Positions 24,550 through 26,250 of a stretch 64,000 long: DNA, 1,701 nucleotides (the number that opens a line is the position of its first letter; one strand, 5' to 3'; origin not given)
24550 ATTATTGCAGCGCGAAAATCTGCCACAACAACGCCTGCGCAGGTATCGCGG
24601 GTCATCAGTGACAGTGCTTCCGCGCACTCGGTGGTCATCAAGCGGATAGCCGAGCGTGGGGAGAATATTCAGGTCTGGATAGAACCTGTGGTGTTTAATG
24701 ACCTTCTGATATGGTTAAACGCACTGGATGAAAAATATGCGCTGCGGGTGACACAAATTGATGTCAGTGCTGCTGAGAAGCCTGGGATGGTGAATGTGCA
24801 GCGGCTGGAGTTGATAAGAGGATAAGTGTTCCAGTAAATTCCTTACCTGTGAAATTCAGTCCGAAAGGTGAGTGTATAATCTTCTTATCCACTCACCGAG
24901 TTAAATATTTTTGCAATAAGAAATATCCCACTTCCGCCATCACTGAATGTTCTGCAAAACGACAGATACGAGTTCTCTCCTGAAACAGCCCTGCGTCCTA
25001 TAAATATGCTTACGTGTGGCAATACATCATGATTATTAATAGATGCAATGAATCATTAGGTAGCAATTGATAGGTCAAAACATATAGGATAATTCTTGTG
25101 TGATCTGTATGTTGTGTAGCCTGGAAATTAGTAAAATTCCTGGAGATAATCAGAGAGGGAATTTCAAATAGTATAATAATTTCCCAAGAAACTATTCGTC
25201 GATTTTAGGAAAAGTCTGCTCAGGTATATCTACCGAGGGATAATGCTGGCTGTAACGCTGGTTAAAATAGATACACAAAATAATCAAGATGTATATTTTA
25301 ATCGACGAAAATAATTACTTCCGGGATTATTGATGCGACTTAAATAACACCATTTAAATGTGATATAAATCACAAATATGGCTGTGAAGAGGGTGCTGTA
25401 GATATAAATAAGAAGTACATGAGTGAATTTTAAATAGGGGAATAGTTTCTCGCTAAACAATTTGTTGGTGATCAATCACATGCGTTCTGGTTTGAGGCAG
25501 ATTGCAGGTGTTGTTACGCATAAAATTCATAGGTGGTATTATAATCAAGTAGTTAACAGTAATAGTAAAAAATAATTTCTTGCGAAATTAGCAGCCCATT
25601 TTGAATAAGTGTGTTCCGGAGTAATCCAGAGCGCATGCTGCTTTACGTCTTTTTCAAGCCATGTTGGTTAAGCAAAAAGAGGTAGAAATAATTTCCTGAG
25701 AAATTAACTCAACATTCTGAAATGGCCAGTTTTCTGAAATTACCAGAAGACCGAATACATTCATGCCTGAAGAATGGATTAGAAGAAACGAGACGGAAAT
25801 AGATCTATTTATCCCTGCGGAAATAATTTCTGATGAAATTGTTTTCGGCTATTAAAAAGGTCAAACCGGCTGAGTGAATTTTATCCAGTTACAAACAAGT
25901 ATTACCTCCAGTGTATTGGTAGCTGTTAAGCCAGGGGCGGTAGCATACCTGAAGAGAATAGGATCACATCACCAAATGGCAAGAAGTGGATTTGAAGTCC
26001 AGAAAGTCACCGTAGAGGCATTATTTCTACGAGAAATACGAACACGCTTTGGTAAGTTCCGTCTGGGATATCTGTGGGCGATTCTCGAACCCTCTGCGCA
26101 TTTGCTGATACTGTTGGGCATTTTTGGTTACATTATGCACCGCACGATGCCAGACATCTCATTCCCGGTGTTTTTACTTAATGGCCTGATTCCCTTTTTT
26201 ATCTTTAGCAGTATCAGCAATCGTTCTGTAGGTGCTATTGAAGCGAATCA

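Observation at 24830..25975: kps region 3 leader: JUMPstart/ops plus four copies of an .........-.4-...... palindromic motif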

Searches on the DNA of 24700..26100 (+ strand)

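Call 18: search_dna_similar(query=window:24826-25976:+, collection=ecoli_genomes, mode=near, rows=spread, max_rows=40)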
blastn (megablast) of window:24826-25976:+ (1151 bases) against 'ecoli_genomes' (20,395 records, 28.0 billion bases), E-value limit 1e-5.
Records with a match: 1720; places in all: 1728; records where one place covers at least 80% of the query: 464.
Genomes with a match: 1720 of 5426; with a place that covers at least 80% of the query: 464. Places per genome that has any: lowest 1, median 1, highest 2. On chromosomes: 1727 places; on plasmids: 1.
Best place of each record, by identity: >=99% 15; 95-99% 49; 90-95% 1384; 80-90% 221; 60-80% 51.
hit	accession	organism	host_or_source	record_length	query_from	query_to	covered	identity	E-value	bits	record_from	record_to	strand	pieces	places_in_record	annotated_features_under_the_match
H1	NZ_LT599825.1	Escherichia coli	-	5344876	1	1151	100%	100.0%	0e+0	2126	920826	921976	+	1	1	ABC transporter permease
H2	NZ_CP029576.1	Escherichia coli strain DA33135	Homo sapiens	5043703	1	1151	100%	88.8%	0e+0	1400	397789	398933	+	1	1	ABC transporter permease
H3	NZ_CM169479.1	Escherichia coli strain EC22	Homo sapiens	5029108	1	1151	100%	88.8%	0e+0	1400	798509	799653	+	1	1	ABC transporter permease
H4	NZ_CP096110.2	Escherichia coli strain DP033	Homo sapiens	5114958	1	1151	100%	88.7%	0e+0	1395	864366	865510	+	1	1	ABC transporter permease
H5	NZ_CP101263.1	Escherichia coli strain EC21Z-063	Homo sapiens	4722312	173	1151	85%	93.1%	0e+0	1432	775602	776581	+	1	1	ABC transporter permease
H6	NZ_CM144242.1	Escherichia coli strain DG342-2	chicken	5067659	199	1125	81%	96.5%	0e+0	1535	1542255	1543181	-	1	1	none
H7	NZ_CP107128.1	Escherichia coli strain S7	human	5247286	199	1151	83%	93.2%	0e+0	1402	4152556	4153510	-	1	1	ABC transporter permease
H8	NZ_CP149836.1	Escherichia coli strain 2024CK-00184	Homo sapiens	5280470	199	1151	83%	93.2%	0e+0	1402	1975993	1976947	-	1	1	ABC transporter permease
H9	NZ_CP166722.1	Escherichia coli strain CEA106S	Human biopsy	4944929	199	1151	83%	93.1%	0e+0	1397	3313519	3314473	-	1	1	ABC transporter permease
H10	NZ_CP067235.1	Escherichia coli strain SBF22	surface water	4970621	199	1151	83%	92.8%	0e+0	1380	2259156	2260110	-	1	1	ABC transporter permease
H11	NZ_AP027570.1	Escherichia coli strain LR-60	Homo sapiens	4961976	173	1151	77%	92.2%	0e+0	1255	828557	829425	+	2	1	ABC transporter permease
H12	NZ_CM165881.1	Escherichia coli strain N63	Homo sapiens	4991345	173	1151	77%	92.2%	0e+0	1251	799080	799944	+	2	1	ABC transporter permease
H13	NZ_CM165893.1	Escherichia coli strain N39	Homo sapiens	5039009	173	1151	77%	92.1%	0e+0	1246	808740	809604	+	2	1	ABC transporter permease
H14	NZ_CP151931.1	Escherichia coli strain 8178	Mus musculus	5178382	173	1151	77%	92.0%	0e+0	1242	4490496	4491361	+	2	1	ABC transporter permease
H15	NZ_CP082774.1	Escherichia coli O16:H6 strain CU37RT-2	Homo sapiens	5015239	176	1151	77%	92.3%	0e+0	1251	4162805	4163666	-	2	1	ABC transporter permease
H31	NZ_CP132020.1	Escherichia coli strain JCH8249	Homo sapiens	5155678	199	1151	75%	92.5%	0e+0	1231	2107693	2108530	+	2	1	ABC transporter permease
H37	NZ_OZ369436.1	Escherichia coli strain Esc28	not applicable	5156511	210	1151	82%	77.5%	1e-152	549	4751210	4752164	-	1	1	ABC transporter permease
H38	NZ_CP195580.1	Escherichia coli strain A_5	cattle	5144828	200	407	18%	85.2%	2e-51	213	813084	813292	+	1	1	none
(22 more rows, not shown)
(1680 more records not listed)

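Call 19: get_annotated_region(hit=H2, flank=400)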
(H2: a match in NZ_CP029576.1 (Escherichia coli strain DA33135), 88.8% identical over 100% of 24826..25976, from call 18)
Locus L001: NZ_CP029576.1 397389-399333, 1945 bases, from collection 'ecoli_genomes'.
description: Escherichia coli strain DA33135 chromosome, complete genome
organism: Escherichia coli strain DA33135 (NCBI taxid 562)
replicon: chromosome; assembly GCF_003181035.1
host: Homo sapiens; source: -; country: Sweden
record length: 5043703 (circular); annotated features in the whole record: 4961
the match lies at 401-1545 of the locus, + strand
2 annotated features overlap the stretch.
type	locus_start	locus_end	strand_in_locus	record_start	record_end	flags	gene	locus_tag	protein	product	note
CDS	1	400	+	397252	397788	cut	yghD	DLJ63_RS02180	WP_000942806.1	GspM family type II secretion system protein YghD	-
CDS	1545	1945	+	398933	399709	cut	-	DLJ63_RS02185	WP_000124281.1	ABC transporter permease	-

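Call 20: get_annotated_region(hit=H5, flank=400)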
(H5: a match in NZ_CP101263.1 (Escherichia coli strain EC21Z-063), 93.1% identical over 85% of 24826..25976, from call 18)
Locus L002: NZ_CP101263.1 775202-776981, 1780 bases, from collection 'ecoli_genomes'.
description: Escherichia coli strain EC21Z-063 chromosome, complete genome
organism: Escherichia coli strain EC21Z-063 (NCBI taxid 562)
replicon: chromosome; assembly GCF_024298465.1
host: Homo sapiens; source: -; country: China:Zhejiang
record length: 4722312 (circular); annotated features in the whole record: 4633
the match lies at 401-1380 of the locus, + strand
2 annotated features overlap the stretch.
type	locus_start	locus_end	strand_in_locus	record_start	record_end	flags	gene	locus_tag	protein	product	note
CDS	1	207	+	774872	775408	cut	yghD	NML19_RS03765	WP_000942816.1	GspM family type II secretion system protein YghD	-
CDS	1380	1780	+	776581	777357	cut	-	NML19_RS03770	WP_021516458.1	ABC transporter permease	-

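Call 21: get_annotated_region(hit=H6, flank=400)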
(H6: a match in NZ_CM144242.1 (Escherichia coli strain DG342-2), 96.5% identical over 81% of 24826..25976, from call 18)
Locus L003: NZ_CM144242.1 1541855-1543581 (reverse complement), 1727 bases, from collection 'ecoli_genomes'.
description: Escherichia coli strain DG342-2 chromosome, whole genome shotgun sequence
organism: Escherichia coli strain DG342-2 (NCBI taxid 562)
replicon: chromosome; assembly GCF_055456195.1
host: chicken; source: missing; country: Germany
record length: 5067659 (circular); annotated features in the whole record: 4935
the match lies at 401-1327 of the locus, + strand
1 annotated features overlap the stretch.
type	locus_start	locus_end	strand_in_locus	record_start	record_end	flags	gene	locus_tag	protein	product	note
CDS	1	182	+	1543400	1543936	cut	yghD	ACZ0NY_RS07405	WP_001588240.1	GspM family type II secretion system protein YghD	-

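Call 22: get_annotated_region(hit=H11, flank=400)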
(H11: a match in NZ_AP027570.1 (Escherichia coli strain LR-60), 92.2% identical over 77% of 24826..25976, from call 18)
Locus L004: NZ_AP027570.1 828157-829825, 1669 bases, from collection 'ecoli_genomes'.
description: Escherichia coli strain LR-60 chromosome, complete genome
organism: Escherichia coli strain LR-60 (NCBI taxid 562)
replicon: chromosome; assembly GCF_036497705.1
host: Homo sapiens; source: feces; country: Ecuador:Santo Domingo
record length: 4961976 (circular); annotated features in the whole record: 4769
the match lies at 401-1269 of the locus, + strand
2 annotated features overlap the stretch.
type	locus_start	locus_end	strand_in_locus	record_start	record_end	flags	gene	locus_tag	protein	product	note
CDS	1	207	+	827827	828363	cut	yghD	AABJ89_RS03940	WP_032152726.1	GspM family type II secretion system protein YghD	-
CDS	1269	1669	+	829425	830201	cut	-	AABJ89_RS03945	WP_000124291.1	ABC transporter permease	-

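Call 23: get_annotated_region(hit=H31, flank=400)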
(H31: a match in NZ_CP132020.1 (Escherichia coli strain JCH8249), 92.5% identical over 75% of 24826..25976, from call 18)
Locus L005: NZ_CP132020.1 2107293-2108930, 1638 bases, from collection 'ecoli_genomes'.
description: Escherichia coli strain JCH8249 chromosome, complete genome
organism: Escherichia coli strain JCH8249 (NCBI taxid 562)
replicon: chromosome; assembly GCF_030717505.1
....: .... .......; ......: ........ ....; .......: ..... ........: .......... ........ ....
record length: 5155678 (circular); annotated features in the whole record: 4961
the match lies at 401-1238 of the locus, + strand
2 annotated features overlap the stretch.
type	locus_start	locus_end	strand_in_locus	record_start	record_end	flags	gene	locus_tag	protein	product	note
CDS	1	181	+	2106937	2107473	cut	yghD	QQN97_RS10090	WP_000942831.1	GspM family type II secretion system protein YghD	-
CDS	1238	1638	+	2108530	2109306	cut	-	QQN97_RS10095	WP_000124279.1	ABC transporter permease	-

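Call 24: get_annotated_region(hit=H37, flank=400)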
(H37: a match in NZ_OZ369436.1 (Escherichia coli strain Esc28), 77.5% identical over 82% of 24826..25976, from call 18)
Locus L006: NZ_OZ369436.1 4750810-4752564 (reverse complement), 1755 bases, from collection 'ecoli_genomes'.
description: Escherichia coli strain Esc28 isolate Esc28 chromosome 1, complete sequence
organism: Escherichia coli strain Esc28 (NCBI taxid 562)
replicon: chromosome; assembly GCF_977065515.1
host: not applicable; source: not applicable; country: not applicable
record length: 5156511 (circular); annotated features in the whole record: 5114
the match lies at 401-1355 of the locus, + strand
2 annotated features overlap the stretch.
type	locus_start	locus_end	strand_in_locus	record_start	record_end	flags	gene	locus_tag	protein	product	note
CDS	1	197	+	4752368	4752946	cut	yghD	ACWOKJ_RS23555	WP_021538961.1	GspM family type II secretion system protein YghD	-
CDS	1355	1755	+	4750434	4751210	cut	-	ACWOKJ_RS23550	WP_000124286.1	ABC transporter permease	-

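Call 37: search_rna_families(source=window, start=24700, end=26100, threshold=evalue, max_evalue=1, show_alignments=2)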
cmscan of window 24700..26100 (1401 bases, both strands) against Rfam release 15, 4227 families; matches with E-value up to 1: 1.
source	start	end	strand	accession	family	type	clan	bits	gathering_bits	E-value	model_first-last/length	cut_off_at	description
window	25909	25947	+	RF01707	JUMPstart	Cis-reg;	-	53.6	35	4.2e-11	1-38/38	no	JUMPstart RNA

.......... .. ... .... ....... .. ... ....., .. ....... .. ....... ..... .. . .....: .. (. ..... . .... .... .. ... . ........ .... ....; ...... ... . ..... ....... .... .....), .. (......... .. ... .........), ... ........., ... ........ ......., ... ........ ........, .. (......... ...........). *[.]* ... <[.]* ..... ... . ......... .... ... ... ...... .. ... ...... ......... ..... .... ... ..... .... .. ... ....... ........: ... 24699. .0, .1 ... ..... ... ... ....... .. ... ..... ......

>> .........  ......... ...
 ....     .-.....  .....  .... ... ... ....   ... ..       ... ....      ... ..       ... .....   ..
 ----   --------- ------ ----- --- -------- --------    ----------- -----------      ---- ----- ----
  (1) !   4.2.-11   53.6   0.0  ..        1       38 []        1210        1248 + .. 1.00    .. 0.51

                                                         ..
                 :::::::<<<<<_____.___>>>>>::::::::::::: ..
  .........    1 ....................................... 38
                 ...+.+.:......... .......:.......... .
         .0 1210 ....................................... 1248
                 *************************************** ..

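Call 75: search_dna_similar(query=window:25030-25910:+, collection=plasmids, mode=distant, max_rows=15, max_evalue=0.01)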
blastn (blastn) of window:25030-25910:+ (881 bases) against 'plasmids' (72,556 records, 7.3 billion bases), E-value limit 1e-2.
Records with a match: 1; places in all: 1; records where one place covers at least 80% of the query: 0.
Best place of each record, by identity: 80-90% 1.
By first word of the organism name: Escherichia 1.
By predicted mobility (MOB-suite, as given by PLSDB): non-mobilizable 1.
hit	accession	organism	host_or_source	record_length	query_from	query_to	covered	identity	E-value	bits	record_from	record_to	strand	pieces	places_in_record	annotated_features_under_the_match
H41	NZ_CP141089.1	Escherichia coli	Homo sapiens,Infected Human Urine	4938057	1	203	23%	84.3%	1e-54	221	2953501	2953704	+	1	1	none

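Call 76: search_dna_similar(query=window:25030-25910:+, collection=phages, mode=distant, max_rows=10, max_evalue=0.01)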
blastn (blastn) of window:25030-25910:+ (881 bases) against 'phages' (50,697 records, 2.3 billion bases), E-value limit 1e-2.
No match.

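Call 77: get_annotated_region(hit=H38, flank=1500)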
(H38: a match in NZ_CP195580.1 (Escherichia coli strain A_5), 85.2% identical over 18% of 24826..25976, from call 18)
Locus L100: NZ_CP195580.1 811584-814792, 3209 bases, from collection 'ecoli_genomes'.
description: Escherichia coli strain A_5 chromosome, complete genome
organism: Escherichia coli strain A_5 (NCBI taxid 562)
replicon: chromosome; assembly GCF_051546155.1
host: cattle; source: calf dung; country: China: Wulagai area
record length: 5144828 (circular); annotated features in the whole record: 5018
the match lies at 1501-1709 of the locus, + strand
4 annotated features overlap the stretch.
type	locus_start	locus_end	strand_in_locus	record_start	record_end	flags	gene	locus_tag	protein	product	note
CDS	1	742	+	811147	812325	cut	gspL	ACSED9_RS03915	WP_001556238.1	type II secretion system protein GspL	-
CDS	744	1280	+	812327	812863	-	yghD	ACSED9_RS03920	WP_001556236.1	GspM family type II secretion system protein YghD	-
CDS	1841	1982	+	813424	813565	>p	-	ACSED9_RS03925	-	ABC transporter permease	frameshifted; incomplete; partial in the middle of a contig; missing C-terminus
CDS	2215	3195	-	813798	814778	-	-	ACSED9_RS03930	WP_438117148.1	IS5-like element IS5 family transposase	-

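Call 79: search_dna_similar(query=L100:1560-1830:+, collection=ecoli_genomes, mode=near, rows=spread, max_rows=25)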
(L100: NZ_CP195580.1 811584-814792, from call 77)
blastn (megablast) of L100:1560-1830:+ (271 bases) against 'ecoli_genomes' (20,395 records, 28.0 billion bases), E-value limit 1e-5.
Records with a match: 883; places in all: 888; records where one place covers at least 80% of the query: 95.
Genomes with a match: 883 of 5426; with a place that covers at least 80% of the query: 95. Places per genome that has any: lowest 1, median 1, highest 2. On chromosomes: 887 places; on plasmids: 1.
Best place of each record, by identity: >=99% 94; 95-99% 7; 90-95% 62; 80-90% 720.
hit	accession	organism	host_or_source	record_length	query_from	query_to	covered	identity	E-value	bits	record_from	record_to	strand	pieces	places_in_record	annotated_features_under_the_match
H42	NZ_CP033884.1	Escherichia coli strain 50579417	Homo sapiens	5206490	1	271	100%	100.0%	7e-139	501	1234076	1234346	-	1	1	none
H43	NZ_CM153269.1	Escherichia coli strain F5446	Homo sapiens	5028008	1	271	100%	100.0%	7e-139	501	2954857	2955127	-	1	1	none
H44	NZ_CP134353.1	Escherichia coli strain TUM17668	Homo sapiens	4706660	1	271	100%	99.6%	3e-137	496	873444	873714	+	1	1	none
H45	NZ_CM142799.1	Escherichia coli strain GPEC874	chicken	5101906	1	150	55%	88.0%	1e-41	178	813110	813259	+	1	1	none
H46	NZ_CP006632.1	Escherichia coli PCN033 strain PCN033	-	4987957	1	150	55%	87.3%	6e-40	172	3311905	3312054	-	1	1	none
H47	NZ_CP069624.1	Escherichia coli strain PBP8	not applicable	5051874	1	150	55%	87.3%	6e-40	172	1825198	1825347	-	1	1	none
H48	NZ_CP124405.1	Escherichia coli strain AVS0935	environmental: river near WWTP effluent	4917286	1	150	55%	87.3%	6e-40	172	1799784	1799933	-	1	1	none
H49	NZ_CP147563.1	Escherichia coli strain GN04204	Homo sapiens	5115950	1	150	55%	87.3%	6e-40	172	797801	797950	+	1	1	none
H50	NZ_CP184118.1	Escherichia coli strain EC-16-526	Homo sapiens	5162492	1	150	55%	87.3%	6e-40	172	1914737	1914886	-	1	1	none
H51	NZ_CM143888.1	Escherichia coli strain E30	Homo sapiens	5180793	1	150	55%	87.3%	6e-40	172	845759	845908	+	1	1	none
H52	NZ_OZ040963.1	Escherichia coli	-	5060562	1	150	55%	87.3%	6e-40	172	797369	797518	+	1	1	none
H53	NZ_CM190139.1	Escherichia coli strain 22272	Homo sapiens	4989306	1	150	55%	87.3%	6e-40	172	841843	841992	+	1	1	none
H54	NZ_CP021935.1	Escherichia coli strain AR_0055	missing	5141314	1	150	55%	86.7%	3e-38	167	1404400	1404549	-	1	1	none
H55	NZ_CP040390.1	Escherichia coli strain A1_136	Larus sp. (gull)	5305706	1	150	55%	86.7%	3e-38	167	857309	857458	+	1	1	none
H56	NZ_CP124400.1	Escherichia coli strain AVS0528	wastewater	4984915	1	150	55%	86.7%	3e-38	167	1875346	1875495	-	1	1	none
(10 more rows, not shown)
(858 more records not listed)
